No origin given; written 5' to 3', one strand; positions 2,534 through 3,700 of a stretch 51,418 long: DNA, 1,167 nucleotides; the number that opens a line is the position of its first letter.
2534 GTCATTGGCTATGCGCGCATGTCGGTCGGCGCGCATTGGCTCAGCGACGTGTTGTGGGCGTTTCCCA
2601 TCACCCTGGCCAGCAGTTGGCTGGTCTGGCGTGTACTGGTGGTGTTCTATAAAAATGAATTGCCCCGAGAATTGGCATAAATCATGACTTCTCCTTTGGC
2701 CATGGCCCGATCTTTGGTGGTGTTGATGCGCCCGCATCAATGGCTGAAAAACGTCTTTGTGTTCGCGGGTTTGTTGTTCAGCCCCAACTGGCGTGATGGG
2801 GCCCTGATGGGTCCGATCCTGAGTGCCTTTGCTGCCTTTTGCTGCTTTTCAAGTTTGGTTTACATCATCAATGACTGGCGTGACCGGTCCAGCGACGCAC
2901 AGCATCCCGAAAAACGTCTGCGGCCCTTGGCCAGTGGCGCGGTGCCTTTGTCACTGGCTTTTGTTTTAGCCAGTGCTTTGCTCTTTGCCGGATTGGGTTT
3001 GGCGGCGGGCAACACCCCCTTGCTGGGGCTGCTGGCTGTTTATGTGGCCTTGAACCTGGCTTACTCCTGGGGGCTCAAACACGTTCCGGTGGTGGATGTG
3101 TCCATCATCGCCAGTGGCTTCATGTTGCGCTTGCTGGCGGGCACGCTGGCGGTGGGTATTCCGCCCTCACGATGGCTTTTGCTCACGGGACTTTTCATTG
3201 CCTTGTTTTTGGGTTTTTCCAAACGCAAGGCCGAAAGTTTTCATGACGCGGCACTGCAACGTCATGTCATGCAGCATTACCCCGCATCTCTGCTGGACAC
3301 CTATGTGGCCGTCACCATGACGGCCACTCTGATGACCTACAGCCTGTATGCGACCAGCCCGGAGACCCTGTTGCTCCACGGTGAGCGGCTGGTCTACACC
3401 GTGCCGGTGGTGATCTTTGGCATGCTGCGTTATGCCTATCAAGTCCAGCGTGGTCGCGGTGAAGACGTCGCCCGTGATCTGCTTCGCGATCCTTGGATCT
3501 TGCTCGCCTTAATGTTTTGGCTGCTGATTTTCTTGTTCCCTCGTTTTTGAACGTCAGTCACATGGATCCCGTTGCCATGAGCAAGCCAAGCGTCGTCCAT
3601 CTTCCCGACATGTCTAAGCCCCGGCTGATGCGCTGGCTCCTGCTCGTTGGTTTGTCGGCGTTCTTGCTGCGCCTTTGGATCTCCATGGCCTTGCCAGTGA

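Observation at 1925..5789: Mycobacterial-style polyprenyl-phospho-pentose donor pathway plus a GT-C transferase, next to lptFG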

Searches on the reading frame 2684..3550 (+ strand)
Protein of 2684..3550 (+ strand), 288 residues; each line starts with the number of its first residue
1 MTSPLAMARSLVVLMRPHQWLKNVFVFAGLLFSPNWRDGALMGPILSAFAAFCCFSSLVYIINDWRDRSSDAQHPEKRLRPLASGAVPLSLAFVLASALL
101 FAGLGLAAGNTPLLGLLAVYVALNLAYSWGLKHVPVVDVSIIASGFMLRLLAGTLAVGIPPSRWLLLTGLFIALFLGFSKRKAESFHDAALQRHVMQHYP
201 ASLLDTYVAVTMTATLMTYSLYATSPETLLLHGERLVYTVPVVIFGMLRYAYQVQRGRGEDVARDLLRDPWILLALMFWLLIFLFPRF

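Call 3: search_protein_families(library=pfam, proteins=[window:2684-3550:+], max_evalue=0.01)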
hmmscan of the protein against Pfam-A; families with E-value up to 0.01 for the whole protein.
window:2684-3550:+ (288 aa): 1 family
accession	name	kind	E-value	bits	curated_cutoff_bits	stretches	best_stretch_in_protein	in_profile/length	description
PF01040.23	UbiA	-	1.3e-22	80.8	34.2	1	25-265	4-240/250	UbiA prenyltransferase family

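Call 4: search_protein_families(library=ncbifam, proteins=[window:2684-3550:+], max_evalue=0.01)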
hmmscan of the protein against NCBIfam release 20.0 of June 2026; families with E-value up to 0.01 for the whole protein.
window:2684-3550:+ (288 aa): 16 families
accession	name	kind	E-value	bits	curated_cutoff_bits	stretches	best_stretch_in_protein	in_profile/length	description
NF008977.0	PRK12324.1-2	equivalog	2.1e-70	237.5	234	1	11-284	5-284/297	decaprenyl-phosphate phosphoribosyltransferase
NF008978.0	PRK12324.1-4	equivalog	1.8e-66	224.3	207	1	3-283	27-315/322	decaprenyl-phosphate phosphoribosyltransferase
NF008976.0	PRK12324.1-1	equivalog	1.2e-48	166.1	474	1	3-280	13-296/306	decaprenyl-phosphate phosphoribosyltransferase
NF006088.0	PRK08238.1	equivalog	2.4e-47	161.7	351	1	6-258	190-450/482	UbiA family prenyltransferase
NF009523.0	PRK12884.1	equivalog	3.2e-12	46.2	269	1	24-285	21-275/279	prenyltransferase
NF045897.1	SCO3242_trans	equivalog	6.1e-10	39.2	260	1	59-156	47-143/287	SCO3242 family prenyltransferase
TIGR01473.1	cyoE_ctaB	equivalog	5.4e-07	29.7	210.3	1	11-176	3-173/281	heme o synthase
NF035940.1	prenyl_rel_EboC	equivalog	6.2e-07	29.1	250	1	49-136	46-131/292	UbiA-like protein EboC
NF005742.0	PRK07566.1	equivalog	1.6e-06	27.5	313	1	7-128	27-150/315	chlorophyll synthase ChlG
NF009521.0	PRK12882.1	equivalog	9.6e-06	25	296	1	9-158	6-153/280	geranylgeranylglycerol-phosphate geranylgeranyltransferase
TIGR01476.1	chlor_syn_BchG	subfamily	2.2e-05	24.1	212.3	1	11-128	3-123/283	(bacterio)chlorophyll synthase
TIGR01474.1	ubiA_proteo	equivalog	3.7e-05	23.4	275.45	1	59-121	57-122/282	4-hydroxybenzoate octaprenyltransferase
NF009516.0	PRK12875.1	equivalog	0.00073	18.7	205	1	6-170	15-185/292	prenyltransferase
NF009522.0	PRK12883.1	equivalog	0.0033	17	353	1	57-158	51-151/279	geranylgeranylglycerol-phosphate geranylgeranyltransferase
TIGR02056.1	ChlG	equivalog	0.0044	16.6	436.45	1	14-108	22-117/306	chlorophyll synthase ChlG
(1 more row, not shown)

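Call 5: search_solved_structures(query=window:2684-3550:+, max_evalue=0.01, show_alignments=1)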
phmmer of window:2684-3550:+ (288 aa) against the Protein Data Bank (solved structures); distinct sequences matched with E-value up to 0.01: 2.
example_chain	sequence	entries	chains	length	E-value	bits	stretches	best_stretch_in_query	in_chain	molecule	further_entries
8j8j_D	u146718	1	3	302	7.8e-38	133.9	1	4-280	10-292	Decaprenyl-phosphate phosphoribosyltransferase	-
8j8k_A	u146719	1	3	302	2.2e-29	106.2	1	4-280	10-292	Decaprenyl-phosphate phosphoribosyltransferase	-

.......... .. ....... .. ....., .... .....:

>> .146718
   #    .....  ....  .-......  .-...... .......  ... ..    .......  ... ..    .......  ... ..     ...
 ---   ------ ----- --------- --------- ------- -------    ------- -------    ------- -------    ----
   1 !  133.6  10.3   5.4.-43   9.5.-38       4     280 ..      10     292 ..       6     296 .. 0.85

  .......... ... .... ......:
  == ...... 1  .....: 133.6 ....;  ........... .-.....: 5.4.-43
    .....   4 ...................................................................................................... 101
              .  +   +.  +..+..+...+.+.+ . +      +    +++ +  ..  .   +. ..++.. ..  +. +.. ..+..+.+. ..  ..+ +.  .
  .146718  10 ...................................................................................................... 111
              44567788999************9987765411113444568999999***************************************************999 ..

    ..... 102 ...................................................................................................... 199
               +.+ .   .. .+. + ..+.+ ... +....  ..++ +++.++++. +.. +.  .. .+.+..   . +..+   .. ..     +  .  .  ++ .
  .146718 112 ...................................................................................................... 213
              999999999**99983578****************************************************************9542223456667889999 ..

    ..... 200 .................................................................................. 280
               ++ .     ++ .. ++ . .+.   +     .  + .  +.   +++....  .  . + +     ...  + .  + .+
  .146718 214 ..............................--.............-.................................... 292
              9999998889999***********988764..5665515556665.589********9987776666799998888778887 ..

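Call 71: search_dna_similar(query=window:2684-3550:+, collection=phages, mode=protein, max_evalue=0.00001, max_rows=15)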
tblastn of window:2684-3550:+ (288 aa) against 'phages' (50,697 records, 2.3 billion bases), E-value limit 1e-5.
Records with a match: 1; places in all: 1; records where one place covers at least 80% of the query: 1.
Best place of each record, by identity: <60% 1.
By first word of the organism name: Bacteriophage 1.
By host as written in the record: - 1.
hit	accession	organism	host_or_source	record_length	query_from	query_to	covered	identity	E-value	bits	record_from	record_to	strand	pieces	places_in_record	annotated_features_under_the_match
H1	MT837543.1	Bacteriophage sp.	human fecal samples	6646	7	250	85%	32.8%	2e-23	105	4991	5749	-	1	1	record has no annotation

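Call 72: search_dna_similar(query=window:2684-3550:+, collection=plasmids, mode=protein, max_evalue=1e-10, max_rows=30)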
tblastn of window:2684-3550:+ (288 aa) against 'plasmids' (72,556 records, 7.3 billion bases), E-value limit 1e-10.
Records with a match: 13; places in all: 13; records where one place covers at least 80% of the query: 9.
Best place of each record, by identity: <60% 13.
By first word of the organism name: Lactococcus 2; Salipiger 2; Leisingera 2; Marivivens 1; Halostagnicola 1; Rhodococcus 1; Jannaschia 1; Rhodovulum 1; Haematobacter 1; Roseomonas 1.
By predicted mobility (MOB-suite, as given by PLSDB): non-mobilizable 10; mobilizable 3.
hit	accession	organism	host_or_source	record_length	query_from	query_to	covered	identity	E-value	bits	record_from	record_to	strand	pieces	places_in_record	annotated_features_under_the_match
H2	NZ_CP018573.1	Marivivens sp. JLT3646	cell culture,shallow-sea hydrothermal ...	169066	14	267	88%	36.9%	4e-30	126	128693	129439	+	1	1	decaprenyl-phosphate phosphoribosyltransferase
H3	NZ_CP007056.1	Halostagnicola larsenii XH-48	-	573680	15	270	89%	35.5%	7e-19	94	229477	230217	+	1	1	decaprenyl-phosphate phosphoribosyltransferase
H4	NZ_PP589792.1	Lactococcus sp.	Bacterial culture,Dairy environment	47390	7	269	91%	34.0%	9e-33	134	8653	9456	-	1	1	decaprenyl-phosphate phosphoribosyltransferase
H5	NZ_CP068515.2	Lactococcus cremoris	Whole organism,Dairy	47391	7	269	91%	34.0%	9e-33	134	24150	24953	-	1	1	decaprenyl-phosphate phosphoribosyltransferase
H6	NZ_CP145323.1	Rhodococcus ruber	-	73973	4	269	92%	33.3%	3e-24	109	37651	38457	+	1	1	decaprenyl-phosphate phosphoribosyltransferase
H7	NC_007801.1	Jannaschia sp. CCS1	-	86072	1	261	91%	33.5%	1e-16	87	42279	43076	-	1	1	UbiA family prenyltransferase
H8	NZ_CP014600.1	Salipiger sp. CCB-MM3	mangrove soil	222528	15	261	86%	34.8%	4e-18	91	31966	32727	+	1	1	UbiA family prenyltransferase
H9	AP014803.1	Rhodovulum sulfidophilum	-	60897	15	247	81%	36.8%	2e-15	84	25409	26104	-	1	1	prenyltransferase family protein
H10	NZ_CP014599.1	Salipiger sp. CCB-MM3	mangrove soil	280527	15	247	81%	34.7%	3e-14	80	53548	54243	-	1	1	UbiA family prenyltransferase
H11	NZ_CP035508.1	Haematobacter massiliensis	single cell,human skin swab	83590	9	234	78%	34.9%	7e-13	76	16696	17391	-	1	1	UbiA family prenyltransferase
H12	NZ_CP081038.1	Leisingera sp. M527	-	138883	9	184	61%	44.1%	9e-11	69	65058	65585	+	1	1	UbiA family prenyltransferase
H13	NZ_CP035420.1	Leisingera sp. NJS204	cell culture,Marine Biofilm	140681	9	184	61%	44.1%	1e-10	69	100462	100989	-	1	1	UbiA family prenyltransferase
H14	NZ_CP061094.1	Roseomonas marmotae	Marmota himalayana,pure culture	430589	1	164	57%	43.9%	2e-12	75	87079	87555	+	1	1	UbiA family prenyltransferase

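Call 73: get_annotated_region(hit=H2, flank=6000)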
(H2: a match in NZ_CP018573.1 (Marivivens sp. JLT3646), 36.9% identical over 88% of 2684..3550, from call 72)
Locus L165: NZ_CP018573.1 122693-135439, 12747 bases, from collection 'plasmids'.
description: Marivivens sp. JLT3646 plasmid unnamed, complete sequence
organism: Marivivens sp. JLT3646 (NCBI taxid 1920883)
taxonomy: Bacteria; Pseudomonadota; Alphaproteobacteria; Rhodobacterales; Paracoccaceae; Marivivens; Marivivens sp. JLT3646
host: -; source: cell culture,shallow-sea hydrothermal system; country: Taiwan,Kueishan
typing (MOB-suite, as given by PLSDB): non-mobilizable
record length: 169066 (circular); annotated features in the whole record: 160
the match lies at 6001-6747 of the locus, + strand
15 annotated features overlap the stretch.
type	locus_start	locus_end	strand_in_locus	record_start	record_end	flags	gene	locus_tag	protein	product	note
CDS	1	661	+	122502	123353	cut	-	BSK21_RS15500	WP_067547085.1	GDP-mannose 4,6-dehydratase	-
CDS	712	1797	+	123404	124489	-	-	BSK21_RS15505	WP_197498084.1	glycosyltransferase family 1 protein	-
CDS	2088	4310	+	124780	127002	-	-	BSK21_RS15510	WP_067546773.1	hypothetical protein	-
CDS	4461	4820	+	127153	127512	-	-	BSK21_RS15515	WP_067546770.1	EamA family transporter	-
CDS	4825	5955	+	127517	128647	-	-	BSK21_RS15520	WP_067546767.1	glycosyltransferase family 4 protein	-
CDS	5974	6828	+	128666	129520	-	-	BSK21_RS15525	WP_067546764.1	decaprenyl-phosphate phosphoribosyltransferase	-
CDS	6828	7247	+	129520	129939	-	-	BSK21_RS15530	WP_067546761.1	divergent PAP2 family protein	-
CDS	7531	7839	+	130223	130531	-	-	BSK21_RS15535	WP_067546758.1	hypothetical protein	-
CDS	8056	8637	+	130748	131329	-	-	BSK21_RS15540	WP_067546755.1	hypothetical protein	-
CDS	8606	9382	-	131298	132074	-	-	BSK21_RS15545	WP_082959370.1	LuxR family transcriptional regulator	-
CDS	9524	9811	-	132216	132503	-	-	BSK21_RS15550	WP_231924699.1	H-NS histone family protein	-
CDS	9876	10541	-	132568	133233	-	-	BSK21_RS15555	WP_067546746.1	tyrosine-type recombinase/integrase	GO:0015074 - DNA integration [Evidence IEA]; GO:0006310 - DNA recombination [Evidence IEA]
CDS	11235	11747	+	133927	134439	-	-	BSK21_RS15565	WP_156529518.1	hypothetical protein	-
CDS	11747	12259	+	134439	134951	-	-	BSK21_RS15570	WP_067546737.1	hypothetical protein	-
CDS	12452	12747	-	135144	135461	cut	-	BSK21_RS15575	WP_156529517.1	hypothetical protein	-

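Call 74: get_annotated_region(hit=H4, flank=6000)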
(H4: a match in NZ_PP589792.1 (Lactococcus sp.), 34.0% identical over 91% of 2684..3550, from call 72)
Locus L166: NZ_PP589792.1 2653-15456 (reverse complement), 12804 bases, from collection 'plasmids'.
description: Lactococcus sp. strain LLF27 plasmid pLLF27D, complete sequence
organism: Lactococcus sp. (NCBI taxid 44273)
taxonomy: Bacteria; Bacillota; Bacilli; Lactobacillales; Streptococcaceae; Lactococcus; Lactococcus sp.
host: -; source: Bacterial culture,Dairy environment; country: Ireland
typing (MOB-suite, as given by PLSDB): mobilizable; replicon rep_cluster_414,rep_cluster_656; relaxase MOBP,MOB_Unknown
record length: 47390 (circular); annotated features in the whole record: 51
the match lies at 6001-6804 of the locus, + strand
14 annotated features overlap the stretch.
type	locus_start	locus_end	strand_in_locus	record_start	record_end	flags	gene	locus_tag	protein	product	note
CDS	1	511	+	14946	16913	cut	-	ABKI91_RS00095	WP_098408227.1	capsular polysaccharide synthesis protein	-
CDS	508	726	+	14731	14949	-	-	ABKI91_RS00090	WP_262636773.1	hypothetical protein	-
CDS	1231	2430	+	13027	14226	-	-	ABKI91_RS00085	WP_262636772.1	O-antigen ligase family protein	-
CDS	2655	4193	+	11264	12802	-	-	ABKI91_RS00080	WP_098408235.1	oligosaccharide flippase family protein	-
CDS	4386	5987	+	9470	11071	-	-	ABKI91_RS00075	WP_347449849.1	hypothetical protein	-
CDS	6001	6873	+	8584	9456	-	-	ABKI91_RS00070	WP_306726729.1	decaprenyl-phosphate phosphoribosyltransferase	-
CDS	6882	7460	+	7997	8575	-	-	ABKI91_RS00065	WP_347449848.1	HAD-IB family phosphatase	GO:0008152 - metabolic process [Evidence IEA]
CDS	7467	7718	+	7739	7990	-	-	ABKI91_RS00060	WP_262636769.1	GtrA family protein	GO:0000271 - polysaccharide biosynthetic process [Evidence IEA]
CDS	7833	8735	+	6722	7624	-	-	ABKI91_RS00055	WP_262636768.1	phosphodiester glycosidase family protein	-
CDS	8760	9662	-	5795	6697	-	-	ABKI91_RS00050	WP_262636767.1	LCP family protein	-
CDS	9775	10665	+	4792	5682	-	-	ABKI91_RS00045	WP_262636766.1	IS982-like element IS982B family transposase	GO:0006313 - DNA transposition [Evidence IEA]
CDS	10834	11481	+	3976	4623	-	pcp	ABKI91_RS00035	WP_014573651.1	pyroglutamyl-peptidase I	GO:0030163 - protein catabolic process [Evidence IEA]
CDS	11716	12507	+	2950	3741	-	-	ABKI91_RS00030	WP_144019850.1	Type 1 glutamine amidotransferase-like domain-containing protein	GO:0006508 - proteolysis [Evidence IEA]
CDS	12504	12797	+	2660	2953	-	-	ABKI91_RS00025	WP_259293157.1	hypothetical protein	-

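Call 78: get_annotated_region(hit=H1, flank=5000)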
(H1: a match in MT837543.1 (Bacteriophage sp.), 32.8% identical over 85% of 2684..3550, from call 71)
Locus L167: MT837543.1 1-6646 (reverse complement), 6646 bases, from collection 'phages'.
description: UNVERIFIED: Bacteriophage sp. clone scaffold_5080 genomic sequence.
organism: Bacteriophage sp. (NCBI taxid 38018)
taxonomy: Viruses
host: -; source: human fecal samples; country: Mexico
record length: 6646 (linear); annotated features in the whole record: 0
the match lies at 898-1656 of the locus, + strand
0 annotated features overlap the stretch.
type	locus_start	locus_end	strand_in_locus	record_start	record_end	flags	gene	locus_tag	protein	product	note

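Call 81: search_protein_families(library=pfam, proteins=[L167:1789-2388:+, L167:2385-2741:+, L167:2746-3711:+, L167:3722-5419:+, L166:4386-5987:+, L166:6882-7460:+, L165:6828-7247:+, L165:2088-4310:+], max_evalue=0.001)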
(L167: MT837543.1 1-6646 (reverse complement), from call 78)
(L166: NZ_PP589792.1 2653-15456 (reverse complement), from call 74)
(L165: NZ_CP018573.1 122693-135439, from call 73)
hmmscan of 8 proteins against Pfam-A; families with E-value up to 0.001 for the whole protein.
L167:1789-2388:+ (199 aa): 1 family
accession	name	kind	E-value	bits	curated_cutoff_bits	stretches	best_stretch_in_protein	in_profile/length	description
PF12710.13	HAD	-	1.4e-31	110.9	27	1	5-186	1-188/189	haloacid dehalogenase-like hydrolase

L167:2385-2741:+ (118 aa): 2 families
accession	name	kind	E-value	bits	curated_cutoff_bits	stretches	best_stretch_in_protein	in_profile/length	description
PF00892.27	EamA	-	3.1e-07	31.2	28.2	1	51-116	69-134/135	EamA-like transporter family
PF00893.25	Multi_Drug_Res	-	7e-07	30.1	23.7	1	26-108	10-93/93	Small Multidrug Resistance protein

L167:2746-3711:+ (321 aa): 6 families
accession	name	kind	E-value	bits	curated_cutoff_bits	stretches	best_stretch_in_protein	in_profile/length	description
PF01370.27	Epimerase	-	3.3e-35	122.1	20.9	1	4-229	2-240/240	NAD dependent epimerase/dehydratase family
PF16363.11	GDP_Man_Dehyd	-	1.6e-28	100.6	27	1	4-313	1-331/332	GDP-mannose 4,6 dehydratase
PF01073.25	3Beta_HSD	-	7.5e-16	58.4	22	1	5-218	2-230/280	3-beta hydroxysteroid dehydrogenase/isomerase family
PF07993.18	NAD_binding_4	-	8.7e-11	41.9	20.1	1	66-180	90-218/258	Male sterility protein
PF04321.23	RmlD_sub_bind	-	2.9e-10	40.1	27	1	1-165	1-147/287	RmlD substrate binding domain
PF13460.12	NAD_binding_10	-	3.8e-06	27.3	27.2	1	7-170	1-147/184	NAD(P)H-binding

L167:3722-5419:+ (565 aa): 1 family
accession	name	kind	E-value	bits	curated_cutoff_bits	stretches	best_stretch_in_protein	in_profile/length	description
PF19510.5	DUF6044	-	2.4e-103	346.9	27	1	14-564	12-563/564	Protein of unknown function (DUF6044)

L166:4386-5987:+ (533 aa): 0 families

L166:6882-7460:+ (192 aa): 1 family
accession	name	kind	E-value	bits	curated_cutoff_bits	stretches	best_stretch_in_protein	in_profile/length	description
PF12710.13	HAD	-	7.5e-21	75.9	27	1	8-173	2-189/189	haloacid dehalogenase-like hydrolase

L165:6828-7247:+ (139 aa): 1 family
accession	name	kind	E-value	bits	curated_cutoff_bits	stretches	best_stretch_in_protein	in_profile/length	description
PF02681.20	DUF212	-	2e-33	115.7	26.5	1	8-129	7-125/126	Divergent PAP2 family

L165:2088-4310:+ (740 aa): 0 families

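Call 97: get_annotated_region(hit=H6, flank=5000)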
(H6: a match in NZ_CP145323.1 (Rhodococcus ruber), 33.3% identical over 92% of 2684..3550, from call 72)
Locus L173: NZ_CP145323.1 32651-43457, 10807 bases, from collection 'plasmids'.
description: Rhodococcus ruber strain MSA14 plasmid pmega_4, complete sequence
organism: Rhodococcus ruber (NCBI taxid 1830)
taxonomy: Bacteria; Actinomycetota; Actinomycetes; Mycobacteriales; Nocardiaceae; Rhodococcus; Rhodococcus ruber
host: -; source: -; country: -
typing (MOB-suite, as given by PLSDB): non-mobilizable
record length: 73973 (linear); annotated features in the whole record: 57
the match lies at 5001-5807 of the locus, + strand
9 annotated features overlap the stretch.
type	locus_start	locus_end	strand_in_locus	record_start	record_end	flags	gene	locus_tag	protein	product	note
CDS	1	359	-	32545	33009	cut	-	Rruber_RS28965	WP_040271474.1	DUF2231 domain-containing protein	-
CDS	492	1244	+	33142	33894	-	-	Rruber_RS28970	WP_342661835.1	MerR family transcriptional regulator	GO:0006355 - regulation of DNA-templated transcription [Evidence IEA]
CDS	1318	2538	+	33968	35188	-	glf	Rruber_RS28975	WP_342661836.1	UDP-galactopyranose mutase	GO:0009273 - peptidoglycan-based cell wall biogenesis [Evidence IEA]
CDS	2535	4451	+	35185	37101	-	-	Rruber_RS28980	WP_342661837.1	glycosyltransferase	-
CDS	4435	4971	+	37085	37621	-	-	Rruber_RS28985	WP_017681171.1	phosphatase PAP2 family protein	-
CDS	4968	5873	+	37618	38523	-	-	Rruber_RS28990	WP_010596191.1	decaprenyl-phosphate phosphoribosyltransferase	-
CDS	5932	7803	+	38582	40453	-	zomB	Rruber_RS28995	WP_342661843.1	flagellar motor control protein ZomB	-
CDS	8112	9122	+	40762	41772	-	-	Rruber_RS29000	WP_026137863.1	alpha/beta hydrolase family protein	-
CDS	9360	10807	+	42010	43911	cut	-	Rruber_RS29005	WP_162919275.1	alpha/beta hydrolase-fold protein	-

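Call 99: search_protein_families(library=ncbifam, proteins=[L173:4435-4971:+, L173:4968-5873:+, L167:1789-2388:+], max_evalue=0.01)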
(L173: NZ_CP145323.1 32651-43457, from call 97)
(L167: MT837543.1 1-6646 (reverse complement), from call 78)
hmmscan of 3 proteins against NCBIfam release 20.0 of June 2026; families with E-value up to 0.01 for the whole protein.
L173:4435-4971:+ (178 aa): 3 families
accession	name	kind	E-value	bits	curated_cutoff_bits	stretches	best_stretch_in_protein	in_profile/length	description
NF047884.1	UdeprDiPSep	equivalog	6.4e-09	36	250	1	67-172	77-187/188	undecaprenyl-diphosphatase SepP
NF008813.0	PRK11837.1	equivalog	0.00063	19.7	229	1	69-164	65-164/202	undecaprenyl-diphosphate phosphatase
NF007975.0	PRK10699.1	equivalog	0.0061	16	261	0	106-163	157-221/254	phosphatidylglycerophosphatase B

L173:4968-5873:+ (301 aa): 15 families
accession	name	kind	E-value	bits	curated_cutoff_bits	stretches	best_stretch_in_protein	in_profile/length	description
NF008976.0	PRK12324.1-1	equivalog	6.1e-167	554.6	474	1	3-300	5-305/306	decaprenyl-phosphate phosphoribosyltransferase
NF008978.0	PRK12324.1-4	equivalog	1.3e-146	487.7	207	1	9-300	25-321/322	decaprenyl-phosphate phosphoribosyltransferase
NF006088.0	PRK08238.1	equivalog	5.2e-55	187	351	1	4-226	180-401/482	UbiA family prenyltransferase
NF008977.0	PRK12324.1-2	equivalog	4.2e-50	170.8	234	1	21-291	7-280/297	decaprenyl-phosphate phosphoribosyltransferase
NF009523.0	PRK12884.1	equivalog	3.4e-11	42.9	269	1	23-181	11-166/279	prenyltransferase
NF035940.1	prenyl_rel_EboC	equivalog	1.4e-06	27.9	250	1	51-146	40-132/292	UbiA-like protein EboC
NF009522.0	PRK12883.1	equivalog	1.9e-06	27.6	353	1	23-180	10-164/279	geranylgeranylglycerol-phosphate geranylgeranyltransferase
NF009521.0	PRK12882.1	equivalog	1.9e-06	27.3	296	1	17-173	6-163/280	geranylgeranylglycerol-phosphate geranylgeranyltransferase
TIGR01473.1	cyoE_ctaB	equivalog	5.5e-06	26.3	210.3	1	23-167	7-153/281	heme o synthase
NF009516.0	PRK12875.1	equivalog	1e-05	24.8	205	1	19-154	20-158/292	prenyltransferase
NF009513.0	PRK12872.1-3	equivalog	0.0011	18.6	288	1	27-152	31-152/293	prenyltransferase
TIGR01474.1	ubiA_proteo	equivalog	0.0014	18.1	275.45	1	36-138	26-128/282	4-hydroxybenzoate octaprenyltransferase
NF003349.0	PRK04375.1-2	equivalog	0.0016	17.7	246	1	33-147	41-157/318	heme o synthase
NF009609.0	PRK13106.1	equivalog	0.0025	17.3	349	1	37-167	38-164/301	prenyltransferase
TIGR01476.1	chlor_syn_BchG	subfamily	0.0099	15.4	212.3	0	88-137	73-123/283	(bacterio)chlorophyll synthase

L167:1789-2388:+ (199 aa): 10 families
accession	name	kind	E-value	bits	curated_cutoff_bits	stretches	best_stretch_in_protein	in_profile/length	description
TIGR01490.1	HAD-SF-IB-hyp1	subfamily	8.3e-39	133.9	98.3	1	5-197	2-198/202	HAD-IB family hydrolase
TIGR01488.1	HAD-SF-IB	subfamily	4.2e-25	88.7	45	1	5-187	2-175/177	HAD-IB family phosphatase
NF052360.1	HolPasePseu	equivalog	2.7e-14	53.4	280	1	68-188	68-190/218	histidinol-phosphatase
NF052359.1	HolPaseNeis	equivalog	3.8e-13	49.6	400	1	85-191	85-196/221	histidinol-phosphatase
TIGR00338.1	serB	equivalog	3.3e-05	23.6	144.15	1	95-167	92-163/219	phosphoserine phosphatase SerB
TIGR01545.1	YfhB_g-proteo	equivalog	3.7e-05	23.6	259.25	1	2-192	5-197/210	phosphatidylglycerophosphatase C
TIGR01489.1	DKMTPPase-SF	subfamily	0.0002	21.5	81.55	0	4-20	3-19/188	MtnX-like HAD-IB family phosphatase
TIGR01491.1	HAD-SF-IB-PSPlk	hypoth_equivalog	0.00032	20.5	151.9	0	101-193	93-186/201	phosphoserine phosphatase-like hydrolase, archaeal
NF010109.0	PRK13582.1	equivalog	0.00062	19.5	133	1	99-190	78-164/205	bifunctional phosphoserine phosphatase/homoserine phosphotransferase ThrH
NF007103.0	PRK09552.1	equivalog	0.004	16.9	292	0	1-24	2-25/220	2-hydroxy-3-keto-5-methylthiopentenyl-1-phosphate phosphatase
